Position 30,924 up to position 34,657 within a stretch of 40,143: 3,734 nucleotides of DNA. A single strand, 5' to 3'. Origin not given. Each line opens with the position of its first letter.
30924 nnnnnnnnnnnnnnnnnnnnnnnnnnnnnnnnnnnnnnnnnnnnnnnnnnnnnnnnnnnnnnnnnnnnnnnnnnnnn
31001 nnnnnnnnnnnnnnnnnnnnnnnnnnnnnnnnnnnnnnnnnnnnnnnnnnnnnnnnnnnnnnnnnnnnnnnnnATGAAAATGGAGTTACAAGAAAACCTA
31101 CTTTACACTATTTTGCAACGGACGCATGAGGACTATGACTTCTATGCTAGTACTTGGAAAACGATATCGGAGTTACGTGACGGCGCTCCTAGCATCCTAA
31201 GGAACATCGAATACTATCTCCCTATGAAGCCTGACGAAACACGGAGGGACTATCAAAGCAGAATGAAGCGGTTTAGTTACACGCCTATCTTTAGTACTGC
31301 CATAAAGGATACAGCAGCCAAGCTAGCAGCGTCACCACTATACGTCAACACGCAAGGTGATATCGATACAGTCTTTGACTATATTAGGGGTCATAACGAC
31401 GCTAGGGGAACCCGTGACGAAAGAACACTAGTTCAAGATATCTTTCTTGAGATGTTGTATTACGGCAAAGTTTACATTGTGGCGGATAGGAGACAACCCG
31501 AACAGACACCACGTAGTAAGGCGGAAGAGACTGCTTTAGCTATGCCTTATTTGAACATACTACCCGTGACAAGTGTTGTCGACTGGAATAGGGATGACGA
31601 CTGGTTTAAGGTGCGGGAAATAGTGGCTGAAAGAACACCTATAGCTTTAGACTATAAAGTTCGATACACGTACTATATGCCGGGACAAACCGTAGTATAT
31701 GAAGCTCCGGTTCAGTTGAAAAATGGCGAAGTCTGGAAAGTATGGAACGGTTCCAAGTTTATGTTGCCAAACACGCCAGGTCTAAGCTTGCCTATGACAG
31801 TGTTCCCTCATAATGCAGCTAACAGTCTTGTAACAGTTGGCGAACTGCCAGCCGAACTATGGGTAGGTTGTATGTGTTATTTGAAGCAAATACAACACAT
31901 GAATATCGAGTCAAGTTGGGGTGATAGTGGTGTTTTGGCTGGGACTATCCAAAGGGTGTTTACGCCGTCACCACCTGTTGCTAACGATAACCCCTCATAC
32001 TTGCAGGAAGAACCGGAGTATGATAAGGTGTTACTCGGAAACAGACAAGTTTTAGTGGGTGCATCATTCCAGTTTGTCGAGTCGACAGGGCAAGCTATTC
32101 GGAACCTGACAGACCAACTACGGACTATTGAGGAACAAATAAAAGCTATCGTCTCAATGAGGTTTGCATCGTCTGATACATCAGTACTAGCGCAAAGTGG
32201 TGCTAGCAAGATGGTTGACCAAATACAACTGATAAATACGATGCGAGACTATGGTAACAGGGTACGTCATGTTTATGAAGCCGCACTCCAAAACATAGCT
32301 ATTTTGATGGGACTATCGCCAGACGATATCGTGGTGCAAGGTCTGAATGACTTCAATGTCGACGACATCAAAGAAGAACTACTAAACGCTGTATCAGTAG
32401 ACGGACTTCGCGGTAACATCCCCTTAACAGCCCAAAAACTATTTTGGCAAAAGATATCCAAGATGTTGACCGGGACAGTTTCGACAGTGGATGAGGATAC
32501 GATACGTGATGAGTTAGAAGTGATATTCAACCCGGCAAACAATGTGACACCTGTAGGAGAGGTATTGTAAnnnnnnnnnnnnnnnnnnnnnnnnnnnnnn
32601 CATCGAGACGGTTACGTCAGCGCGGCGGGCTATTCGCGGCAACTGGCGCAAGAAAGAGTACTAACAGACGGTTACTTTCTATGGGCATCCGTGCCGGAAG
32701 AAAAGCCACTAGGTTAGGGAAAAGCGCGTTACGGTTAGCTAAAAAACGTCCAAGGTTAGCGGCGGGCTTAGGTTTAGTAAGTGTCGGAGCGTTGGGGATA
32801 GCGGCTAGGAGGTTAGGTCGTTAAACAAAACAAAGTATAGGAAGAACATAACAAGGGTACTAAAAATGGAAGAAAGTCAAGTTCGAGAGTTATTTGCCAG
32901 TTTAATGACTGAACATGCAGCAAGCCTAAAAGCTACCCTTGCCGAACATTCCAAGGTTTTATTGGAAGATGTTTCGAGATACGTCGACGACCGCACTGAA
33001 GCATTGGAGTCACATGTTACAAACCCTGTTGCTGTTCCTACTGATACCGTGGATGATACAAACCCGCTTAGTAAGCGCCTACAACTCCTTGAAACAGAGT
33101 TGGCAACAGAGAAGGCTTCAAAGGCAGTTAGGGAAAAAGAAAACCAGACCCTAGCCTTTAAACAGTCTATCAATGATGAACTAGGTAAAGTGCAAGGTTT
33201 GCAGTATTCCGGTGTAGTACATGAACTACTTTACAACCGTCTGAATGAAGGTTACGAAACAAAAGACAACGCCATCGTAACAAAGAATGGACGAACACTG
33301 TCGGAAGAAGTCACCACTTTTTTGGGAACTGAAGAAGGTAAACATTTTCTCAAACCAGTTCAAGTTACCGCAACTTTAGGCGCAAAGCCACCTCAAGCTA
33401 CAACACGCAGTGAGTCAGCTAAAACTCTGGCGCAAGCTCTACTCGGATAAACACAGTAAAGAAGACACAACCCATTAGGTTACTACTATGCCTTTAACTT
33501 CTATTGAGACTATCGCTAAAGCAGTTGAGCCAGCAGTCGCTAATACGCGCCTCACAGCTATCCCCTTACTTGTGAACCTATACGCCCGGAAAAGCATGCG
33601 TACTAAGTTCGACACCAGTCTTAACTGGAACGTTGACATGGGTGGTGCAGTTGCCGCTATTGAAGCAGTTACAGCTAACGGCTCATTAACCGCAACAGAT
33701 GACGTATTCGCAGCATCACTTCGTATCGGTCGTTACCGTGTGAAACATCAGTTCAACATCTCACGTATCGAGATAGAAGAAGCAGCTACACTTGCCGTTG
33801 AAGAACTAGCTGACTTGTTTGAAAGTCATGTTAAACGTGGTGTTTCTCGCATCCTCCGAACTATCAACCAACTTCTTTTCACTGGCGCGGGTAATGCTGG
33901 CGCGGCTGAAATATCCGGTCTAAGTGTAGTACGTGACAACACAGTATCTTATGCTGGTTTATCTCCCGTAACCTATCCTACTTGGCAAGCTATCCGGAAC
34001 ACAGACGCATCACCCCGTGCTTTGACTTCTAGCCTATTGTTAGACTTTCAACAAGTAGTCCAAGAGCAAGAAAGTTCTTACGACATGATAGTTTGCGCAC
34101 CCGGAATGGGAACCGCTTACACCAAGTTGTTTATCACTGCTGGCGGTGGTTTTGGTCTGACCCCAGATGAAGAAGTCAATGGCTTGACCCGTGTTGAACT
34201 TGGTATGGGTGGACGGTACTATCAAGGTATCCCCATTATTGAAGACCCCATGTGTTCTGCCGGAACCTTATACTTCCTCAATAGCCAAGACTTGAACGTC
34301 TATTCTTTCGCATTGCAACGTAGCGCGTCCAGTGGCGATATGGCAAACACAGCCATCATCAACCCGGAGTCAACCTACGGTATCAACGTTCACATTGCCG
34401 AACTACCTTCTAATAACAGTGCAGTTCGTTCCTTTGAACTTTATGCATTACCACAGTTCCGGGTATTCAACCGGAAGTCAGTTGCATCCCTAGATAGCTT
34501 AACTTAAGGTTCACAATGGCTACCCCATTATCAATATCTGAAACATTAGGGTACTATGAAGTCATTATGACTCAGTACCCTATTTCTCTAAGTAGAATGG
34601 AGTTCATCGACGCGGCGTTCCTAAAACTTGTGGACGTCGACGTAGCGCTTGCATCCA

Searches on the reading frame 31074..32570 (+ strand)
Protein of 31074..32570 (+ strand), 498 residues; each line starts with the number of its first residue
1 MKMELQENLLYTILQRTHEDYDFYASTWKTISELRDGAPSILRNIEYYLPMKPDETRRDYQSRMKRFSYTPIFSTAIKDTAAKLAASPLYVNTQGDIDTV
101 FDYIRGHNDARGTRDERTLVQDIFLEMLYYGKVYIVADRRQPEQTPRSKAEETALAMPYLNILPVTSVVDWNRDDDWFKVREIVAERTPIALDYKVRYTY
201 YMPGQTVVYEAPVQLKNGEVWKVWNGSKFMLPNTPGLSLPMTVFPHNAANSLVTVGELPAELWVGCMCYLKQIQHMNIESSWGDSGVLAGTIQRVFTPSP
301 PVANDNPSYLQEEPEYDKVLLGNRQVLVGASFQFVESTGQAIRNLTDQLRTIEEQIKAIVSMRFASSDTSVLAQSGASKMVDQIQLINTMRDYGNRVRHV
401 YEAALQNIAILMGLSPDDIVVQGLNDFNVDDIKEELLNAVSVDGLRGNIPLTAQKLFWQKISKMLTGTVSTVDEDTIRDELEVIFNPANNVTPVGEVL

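Call 11: search_protein_families(library=phrogs, proteins=[window:31074-32570:+], max_evalue=0.01)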
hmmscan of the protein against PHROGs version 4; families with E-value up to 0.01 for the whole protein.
window:31074-32570:+ (498 aa): 1 family
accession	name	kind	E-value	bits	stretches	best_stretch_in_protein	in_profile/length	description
phrog_145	-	head and packaging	5.5e-31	108.8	1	13-450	9-435/493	portal protein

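Call 12: search_protein_families(library=pfam, proteins=[window:31074-32570:+], max_evalue=0.01)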
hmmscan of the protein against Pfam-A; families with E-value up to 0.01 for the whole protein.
window:31074-32570:+ (498 aa): 0 families

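Call 13: search_dna_similar(query=window:31074-32570:+, collection=phages, mode=protein, max_rows=25)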
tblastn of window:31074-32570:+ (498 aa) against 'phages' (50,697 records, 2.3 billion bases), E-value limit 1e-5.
Records with a match: 7; places in all: 7; records where one place covers at least 80% of the query: 2.
Best place of each record, by identity: <60% 7.
By first word of the organism name: Pseudomonas 4; Leptolyngbya 1; Microcystis 1; Erwinia 1.
By host as written in the record: Pseudomonas aeruginosa 2; Leptolyngbya boryana (basionym: Plectonema boryanum) 1; Cyanobacteria 1; Pseudomonas aeruginosa strain 3-38 1; Erwinia iniecta 1; Pseudomonas aeruginosa PACL 1.
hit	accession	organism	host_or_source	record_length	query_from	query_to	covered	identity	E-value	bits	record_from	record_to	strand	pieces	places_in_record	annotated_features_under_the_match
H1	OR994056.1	Leptolyngbya phage Lbo402-yong5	Leptolyngbya boryana (basionym: ...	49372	14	482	94%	30.6%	2e-60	221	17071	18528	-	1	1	portal protein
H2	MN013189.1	Microcystis phage Mic1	Cyanobacteria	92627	3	480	96%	25.9%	1e-41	165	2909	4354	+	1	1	portal protein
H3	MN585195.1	Pseudomonas phage AUS531phi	Pseudomonas aeruginosa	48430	28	376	70%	23.4%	5e-8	62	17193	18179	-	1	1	protein of unknown function DUF4055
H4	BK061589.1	Pseudomonas phage vB_PaeS-D14P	Pseudomonas aeruginosa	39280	28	376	70%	22.8%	3e-7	59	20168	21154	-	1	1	Portal protein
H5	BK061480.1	Pseudomonas phage vB_PaeS-D14H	Pseudomonas aeruginosa strain 3-38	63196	28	376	70%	22.8%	7e-7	58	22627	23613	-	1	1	Portal protein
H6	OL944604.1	Erwinia phage Gungnir39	Erwinia iniecta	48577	20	225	41%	26.0%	9e-6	55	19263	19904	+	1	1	portal protein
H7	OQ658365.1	Pseudomonas phage sp.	Pseudomonas aeruginosa PACL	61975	28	172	29%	28.6%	1e-6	57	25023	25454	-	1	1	portal protein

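Call 14: find_related_loci(query=window:31074-32570:+, collection=viral_contigs, flank=6000)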
Query window:31074-32570:+ (498 aa) in viral_contigs; peptide patterns used: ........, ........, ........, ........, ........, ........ (x = any residue, [..] = any of these).
5 stretches matched a pattern; 2 encode a relative of the query (tblastn E <= 1e-3); 2 distinct loci.
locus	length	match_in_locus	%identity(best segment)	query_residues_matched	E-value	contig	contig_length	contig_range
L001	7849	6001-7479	94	1-493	0e+0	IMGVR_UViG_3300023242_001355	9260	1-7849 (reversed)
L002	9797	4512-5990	94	1-493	0e+0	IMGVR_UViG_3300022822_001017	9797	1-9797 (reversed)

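Call 25: get_annotated_region(hit=H1, flank=6000)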
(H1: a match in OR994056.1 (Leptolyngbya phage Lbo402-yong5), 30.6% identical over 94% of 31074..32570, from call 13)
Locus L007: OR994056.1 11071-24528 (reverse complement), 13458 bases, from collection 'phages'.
description: Leptolyngbya phage Lbo402-yong5, complete genome.
organism: Leptolyngbya phage Lbo402-yong5 (NCBI taxid 3117725)
taxonomy: Viruses
host: Leptolyngbya boryana (basionym: Plectonema boryanum); source: -; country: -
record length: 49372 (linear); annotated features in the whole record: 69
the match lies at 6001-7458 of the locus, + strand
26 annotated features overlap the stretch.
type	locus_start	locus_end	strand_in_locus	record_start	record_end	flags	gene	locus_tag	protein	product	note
CDS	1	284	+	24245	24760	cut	-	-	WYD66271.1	hypothetical protein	-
CDS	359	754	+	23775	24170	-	-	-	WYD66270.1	hypothetical protein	-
CDS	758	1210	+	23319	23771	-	-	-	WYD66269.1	hypothetical protein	-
CDS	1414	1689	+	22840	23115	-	-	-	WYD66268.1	hypothetical protein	-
CDS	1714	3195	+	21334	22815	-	-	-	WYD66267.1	DNA translocase coupling protein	-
CDS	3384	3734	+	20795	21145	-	-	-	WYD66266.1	hypothetical protein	-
CDS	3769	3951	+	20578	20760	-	-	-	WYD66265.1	hypothetical protein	-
CDS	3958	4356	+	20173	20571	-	-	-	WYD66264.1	hypothetical protein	-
CDS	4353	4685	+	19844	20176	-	-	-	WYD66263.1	NinG protein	-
CDS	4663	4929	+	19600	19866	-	-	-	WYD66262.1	hypothetical protein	-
CDS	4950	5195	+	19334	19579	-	-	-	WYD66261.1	hypothetical protein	-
CDS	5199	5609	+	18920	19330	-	-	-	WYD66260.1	PD-(D/E)XK nuclease superfamily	-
CDS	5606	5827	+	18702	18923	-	-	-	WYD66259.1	hypothetical protein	-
CDS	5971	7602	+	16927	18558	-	-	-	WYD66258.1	portal protein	-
CDS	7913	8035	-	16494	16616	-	-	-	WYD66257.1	hypothetical protein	-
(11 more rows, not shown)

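Call 26: find_homologous_proteins(query=window:31074-32570:+, max_evalue=1e-10)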
Query window:31074-32570:+ (498 aa): 13 proteins with E <= 1e-10 among 8000 candidates.
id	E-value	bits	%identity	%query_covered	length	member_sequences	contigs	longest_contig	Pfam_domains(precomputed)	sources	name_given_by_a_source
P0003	0.0e+0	1049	94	99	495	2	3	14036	-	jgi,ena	-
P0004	2.7e-294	994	87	98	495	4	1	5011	-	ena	-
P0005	2.1e-239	813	72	98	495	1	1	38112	-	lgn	-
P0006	6.9e-228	775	69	97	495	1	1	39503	-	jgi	jgi:hypothetical protein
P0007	4.3e-181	621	56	97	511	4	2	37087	-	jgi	jgi:hypothetical protein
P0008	2.5e-179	615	57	98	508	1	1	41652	-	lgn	-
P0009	2.5e-179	615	57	98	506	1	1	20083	-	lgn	-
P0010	3.0e-171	589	55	98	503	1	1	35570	-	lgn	-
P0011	3.0e-100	354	40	97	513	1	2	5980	-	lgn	-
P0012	8.6e-100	353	39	96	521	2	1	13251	-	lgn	-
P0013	2.6e-98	348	40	97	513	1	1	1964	-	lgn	-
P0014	1.5e-81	293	35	95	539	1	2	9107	-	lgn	-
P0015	7.8e-56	208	31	90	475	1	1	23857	-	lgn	-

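Call 27: find_encoding_contigs(protein=P0005, flank=10000, max_places=2)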
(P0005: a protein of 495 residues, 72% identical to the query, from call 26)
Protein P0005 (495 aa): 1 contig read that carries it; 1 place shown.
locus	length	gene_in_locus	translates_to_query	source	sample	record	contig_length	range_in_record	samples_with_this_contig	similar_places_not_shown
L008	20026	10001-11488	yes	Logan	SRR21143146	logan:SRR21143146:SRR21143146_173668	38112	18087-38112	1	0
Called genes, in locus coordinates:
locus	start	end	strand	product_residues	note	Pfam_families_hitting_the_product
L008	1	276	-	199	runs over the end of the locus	-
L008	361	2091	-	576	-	PF19263:DUF5906 (weak)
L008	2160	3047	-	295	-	-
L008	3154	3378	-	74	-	-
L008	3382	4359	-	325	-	PF02739:5_3_exonuc_N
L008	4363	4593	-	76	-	-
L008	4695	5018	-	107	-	-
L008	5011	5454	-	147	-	-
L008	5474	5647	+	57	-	-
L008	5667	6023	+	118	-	-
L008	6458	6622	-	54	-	-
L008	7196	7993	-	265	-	-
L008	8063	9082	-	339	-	PF22842:Pel9A-like_beta_helix (faint), PF05048:NosD (faint), PF13229:Beta_helix (faint)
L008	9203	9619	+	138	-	-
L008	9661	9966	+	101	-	-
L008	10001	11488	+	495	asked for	-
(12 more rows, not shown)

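Call 28: find_encoding_contigs(protein=P0006, flank=10000, max_places=2)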
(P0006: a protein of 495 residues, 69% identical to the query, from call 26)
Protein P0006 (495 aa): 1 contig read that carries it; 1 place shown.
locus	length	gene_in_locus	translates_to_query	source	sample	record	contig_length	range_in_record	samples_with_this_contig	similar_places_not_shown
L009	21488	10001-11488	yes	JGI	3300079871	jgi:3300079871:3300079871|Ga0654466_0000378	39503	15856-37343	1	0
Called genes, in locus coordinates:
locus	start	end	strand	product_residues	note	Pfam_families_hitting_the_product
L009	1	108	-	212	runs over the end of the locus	-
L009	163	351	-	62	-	-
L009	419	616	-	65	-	-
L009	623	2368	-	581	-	PF19263:DUF5906 (faint)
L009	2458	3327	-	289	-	-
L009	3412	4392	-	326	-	PF02739:5_3_exonuc_N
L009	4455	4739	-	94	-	-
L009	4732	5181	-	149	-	-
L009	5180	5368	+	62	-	-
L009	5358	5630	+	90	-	-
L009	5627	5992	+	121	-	-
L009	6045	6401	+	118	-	-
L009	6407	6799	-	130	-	PF21983:NikA-like (weak)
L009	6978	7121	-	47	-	-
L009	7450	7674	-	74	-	-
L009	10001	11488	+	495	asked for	-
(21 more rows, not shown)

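Call 29: find_encoding_contigs(protein=P0007, flank=10000, max_places=2)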
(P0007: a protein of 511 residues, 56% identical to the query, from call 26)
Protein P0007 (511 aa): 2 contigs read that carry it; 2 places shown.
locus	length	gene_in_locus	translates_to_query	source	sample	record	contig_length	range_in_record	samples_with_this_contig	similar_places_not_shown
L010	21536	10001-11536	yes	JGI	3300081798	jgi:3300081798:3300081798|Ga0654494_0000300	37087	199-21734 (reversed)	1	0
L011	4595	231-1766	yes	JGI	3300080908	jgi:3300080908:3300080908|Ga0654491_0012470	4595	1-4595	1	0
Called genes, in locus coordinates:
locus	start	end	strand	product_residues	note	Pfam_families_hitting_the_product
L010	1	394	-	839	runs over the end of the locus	PF18136:DNApol_Exo, PF00476:DNA_pol_A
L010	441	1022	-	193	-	-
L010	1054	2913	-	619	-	-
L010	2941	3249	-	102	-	-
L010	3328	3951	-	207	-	-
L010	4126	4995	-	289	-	-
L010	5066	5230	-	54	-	-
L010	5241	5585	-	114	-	-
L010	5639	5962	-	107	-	-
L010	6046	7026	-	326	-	PF02739:5_3_exonuc_N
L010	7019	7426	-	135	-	-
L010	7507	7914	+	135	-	-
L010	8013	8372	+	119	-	-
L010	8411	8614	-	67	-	-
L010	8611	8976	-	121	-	-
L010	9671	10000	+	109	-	-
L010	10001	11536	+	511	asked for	-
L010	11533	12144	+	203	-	-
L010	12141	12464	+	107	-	-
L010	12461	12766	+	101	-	-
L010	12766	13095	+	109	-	-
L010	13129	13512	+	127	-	-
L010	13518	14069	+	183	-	-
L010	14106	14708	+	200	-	-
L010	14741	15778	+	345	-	-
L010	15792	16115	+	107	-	-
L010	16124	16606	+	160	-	-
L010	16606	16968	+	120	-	-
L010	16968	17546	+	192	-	-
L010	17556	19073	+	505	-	PF04984:Phage_sheath_1 (weak)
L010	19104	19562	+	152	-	PF06841:Phage_T4_gp19 (weak)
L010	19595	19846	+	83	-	-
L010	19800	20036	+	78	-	-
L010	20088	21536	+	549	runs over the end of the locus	?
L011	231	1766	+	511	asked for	-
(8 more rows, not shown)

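Call 30: find_encoding_contigs(protein=P0008, flank=10000, max_places=2)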
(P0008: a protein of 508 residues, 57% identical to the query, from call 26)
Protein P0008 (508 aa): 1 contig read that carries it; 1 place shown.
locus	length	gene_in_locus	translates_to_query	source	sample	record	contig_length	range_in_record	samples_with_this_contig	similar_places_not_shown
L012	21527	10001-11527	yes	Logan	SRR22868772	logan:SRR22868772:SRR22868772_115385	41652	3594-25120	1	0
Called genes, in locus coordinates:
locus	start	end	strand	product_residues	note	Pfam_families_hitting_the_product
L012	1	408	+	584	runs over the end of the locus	PF19263:DUF5906 (weak)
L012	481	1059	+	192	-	-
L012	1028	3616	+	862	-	PF18136:DNApol_Exo, PF00476:DNA_pol_A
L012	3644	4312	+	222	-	-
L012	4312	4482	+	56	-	-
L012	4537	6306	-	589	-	PF01551:Peptidase_M23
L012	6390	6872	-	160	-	PF13392:HNH_3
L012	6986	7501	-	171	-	-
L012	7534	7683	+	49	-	-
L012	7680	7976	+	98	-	-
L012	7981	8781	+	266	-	PF01391:Collagen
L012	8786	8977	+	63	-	-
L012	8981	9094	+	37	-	-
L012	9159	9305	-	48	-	-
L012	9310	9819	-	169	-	-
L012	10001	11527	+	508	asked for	-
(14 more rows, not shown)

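Call 36: find_encoding_contigs(protein=P0010, flank=10000, max_places=2)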
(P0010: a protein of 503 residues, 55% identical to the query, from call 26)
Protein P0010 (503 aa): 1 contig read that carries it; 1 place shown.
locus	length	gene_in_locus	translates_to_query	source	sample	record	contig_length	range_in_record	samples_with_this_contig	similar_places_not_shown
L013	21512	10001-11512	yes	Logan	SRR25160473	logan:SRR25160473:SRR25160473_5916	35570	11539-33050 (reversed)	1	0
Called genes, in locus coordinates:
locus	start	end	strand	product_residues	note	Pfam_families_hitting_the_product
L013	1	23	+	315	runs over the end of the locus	-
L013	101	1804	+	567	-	-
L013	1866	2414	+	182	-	-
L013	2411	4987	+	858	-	PF18136:DNApol_Exo, PF00476:DNA_pol_A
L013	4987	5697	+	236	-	-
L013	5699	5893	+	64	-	-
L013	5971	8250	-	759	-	PF01551:Peptidase_M23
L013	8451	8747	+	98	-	-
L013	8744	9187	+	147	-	-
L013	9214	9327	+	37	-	-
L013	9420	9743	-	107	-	-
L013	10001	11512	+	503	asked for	-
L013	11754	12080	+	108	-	-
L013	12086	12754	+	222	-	-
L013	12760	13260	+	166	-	-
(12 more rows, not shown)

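Call 37: find_encoding_contigs(protein=P0009, flank=10000, max_places=2)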
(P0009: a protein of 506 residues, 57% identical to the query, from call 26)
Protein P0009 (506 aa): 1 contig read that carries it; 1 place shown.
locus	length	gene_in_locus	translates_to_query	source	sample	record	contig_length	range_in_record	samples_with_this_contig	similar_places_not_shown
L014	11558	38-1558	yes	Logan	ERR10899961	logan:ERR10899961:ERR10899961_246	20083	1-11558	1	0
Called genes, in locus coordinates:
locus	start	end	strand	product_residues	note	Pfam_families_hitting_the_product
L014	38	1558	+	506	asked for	-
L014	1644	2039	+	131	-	-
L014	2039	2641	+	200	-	-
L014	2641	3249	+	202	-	-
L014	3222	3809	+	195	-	-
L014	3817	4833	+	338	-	-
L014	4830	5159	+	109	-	-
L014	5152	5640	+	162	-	-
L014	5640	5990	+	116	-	-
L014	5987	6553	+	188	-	-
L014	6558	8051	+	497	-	PF04984:Phage_sheath_1 (weak)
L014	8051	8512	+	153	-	-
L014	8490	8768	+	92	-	PF10109:Phage_TAC_7 (weak)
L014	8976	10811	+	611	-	-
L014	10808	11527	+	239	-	-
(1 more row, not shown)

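Call 38: find_encoding_contigs(protein=P0004, flank=10000, max_places=2)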
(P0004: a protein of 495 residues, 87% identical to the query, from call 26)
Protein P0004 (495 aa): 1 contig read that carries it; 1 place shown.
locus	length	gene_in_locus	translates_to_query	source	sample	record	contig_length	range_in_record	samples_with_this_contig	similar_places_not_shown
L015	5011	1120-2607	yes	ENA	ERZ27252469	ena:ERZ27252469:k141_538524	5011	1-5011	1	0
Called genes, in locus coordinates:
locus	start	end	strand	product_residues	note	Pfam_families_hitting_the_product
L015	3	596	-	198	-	?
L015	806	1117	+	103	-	-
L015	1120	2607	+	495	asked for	-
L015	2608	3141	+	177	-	-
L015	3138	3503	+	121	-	-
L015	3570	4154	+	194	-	-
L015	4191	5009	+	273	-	?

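Call 64: find_related_loci(query=A5, collection=genome_contigs, flank=6000)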
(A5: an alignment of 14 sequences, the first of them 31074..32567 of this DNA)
Query A5 (498 aa) in genome_contigs; peptide patterns used: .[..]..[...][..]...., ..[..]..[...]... (x = any residue, [..] = any of these).
151 stretches matched a pattern; 1 encode a relative of the query (tblastn E <= 1e-3); 1 distinct loci.
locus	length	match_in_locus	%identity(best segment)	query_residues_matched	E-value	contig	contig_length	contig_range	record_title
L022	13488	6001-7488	36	14-498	9e-91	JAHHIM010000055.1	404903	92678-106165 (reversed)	MAG: Trichormus sp. ATA11-4-KO1 scaffold_7_c1, whole genome shotgun sequence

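Call 65: find_related_loci(query=A5, collection=viral_contigs, flank=6000)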
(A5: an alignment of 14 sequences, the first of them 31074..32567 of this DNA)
Query A5 (498 aa) in viral_contigs; peptide patterns used: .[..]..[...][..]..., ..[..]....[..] (x = any residue, [..] = any of these).
64 stretches matched a pattern; 4 encode a relative of the query (tblastn E <= 1e-3); 4 distinct loci.
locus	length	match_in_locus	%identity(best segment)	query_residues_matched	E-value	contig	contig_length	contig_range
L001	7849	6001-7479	94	1-493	0e+0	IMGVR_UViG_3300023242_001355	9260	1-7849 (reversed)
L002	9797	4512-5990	94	1-493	0e+0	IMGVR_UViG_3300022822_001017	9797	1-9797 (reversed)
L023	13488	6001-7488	36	14-498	3e-90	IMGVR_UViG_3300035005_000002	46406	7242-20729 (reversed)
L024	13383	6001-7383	32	12-482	7e-54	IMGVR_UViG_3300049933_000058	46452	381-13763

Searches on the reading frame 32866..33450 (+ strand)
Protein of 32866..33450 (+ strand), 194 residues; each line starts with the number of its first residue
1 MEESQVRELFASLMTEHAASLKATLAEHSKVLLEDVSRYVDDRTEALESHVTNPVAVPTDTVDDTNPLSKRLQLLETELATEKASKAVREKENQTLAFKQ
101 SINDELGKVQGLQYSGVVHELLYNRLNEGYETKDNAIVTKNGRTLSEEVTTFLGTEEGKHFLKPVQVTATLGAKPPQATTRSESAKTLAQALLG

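Call 11: search_protein_families(library=phrogs, proteins=[window:32866-33450:+], max_evalue=0.01)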
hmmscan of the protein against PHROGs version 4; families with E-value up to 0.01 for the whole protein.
window:32866-33450:+ (194 aa): 0 families

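Call 12: search_protein_families(library=pfam, proteins=[window:32866-33450:+], max_evalue=0.01)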
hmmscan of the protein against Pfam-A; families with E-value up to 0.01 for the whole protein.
window:32866-33450:+ (194 aa): 1 family
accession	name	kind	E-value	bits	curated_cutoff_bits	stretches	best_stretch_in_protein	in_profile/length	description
PF00261.25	Tropomyosin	-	0.00046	20.1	38.6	1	20-97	75-150/242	Tropomyosin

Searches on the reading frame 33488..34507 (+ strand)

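Call 11: search_protein_families(library=phrogs, proteins=[window:33488-34507:+], max_evalue=0.01)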
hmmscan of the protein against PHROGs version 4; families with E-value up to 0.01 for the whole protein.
window:33488-34507:+ (339 aa): 3 families
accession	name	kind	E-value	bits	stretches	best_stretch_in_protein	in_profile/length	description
phrog_37569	-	head and packaging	1.2e-17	64.9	1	4-177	7-187/368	major head protein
phrog_9953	-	head and packaging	7.8e-13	49.5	1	55-306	62-315/329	major head protein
phrog_14242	-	head and packaging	4.7e-08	33.1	1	139-276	214-345/396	major head protein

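Call 12: search_protein_families(library=pfam, proteins=[window:33488-34507:+], max_evalue=0.01)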
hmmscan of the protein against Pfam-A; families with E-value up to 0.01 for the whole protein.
window:33488-34507:+ (339 aa): 1 family
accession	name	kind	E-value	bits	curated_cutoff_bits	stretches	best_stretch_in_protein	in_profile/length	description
PF17236.8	SU10_MCP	-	0.0013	18.7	24.1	1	109-282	103-257/292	SU10 major capsid protein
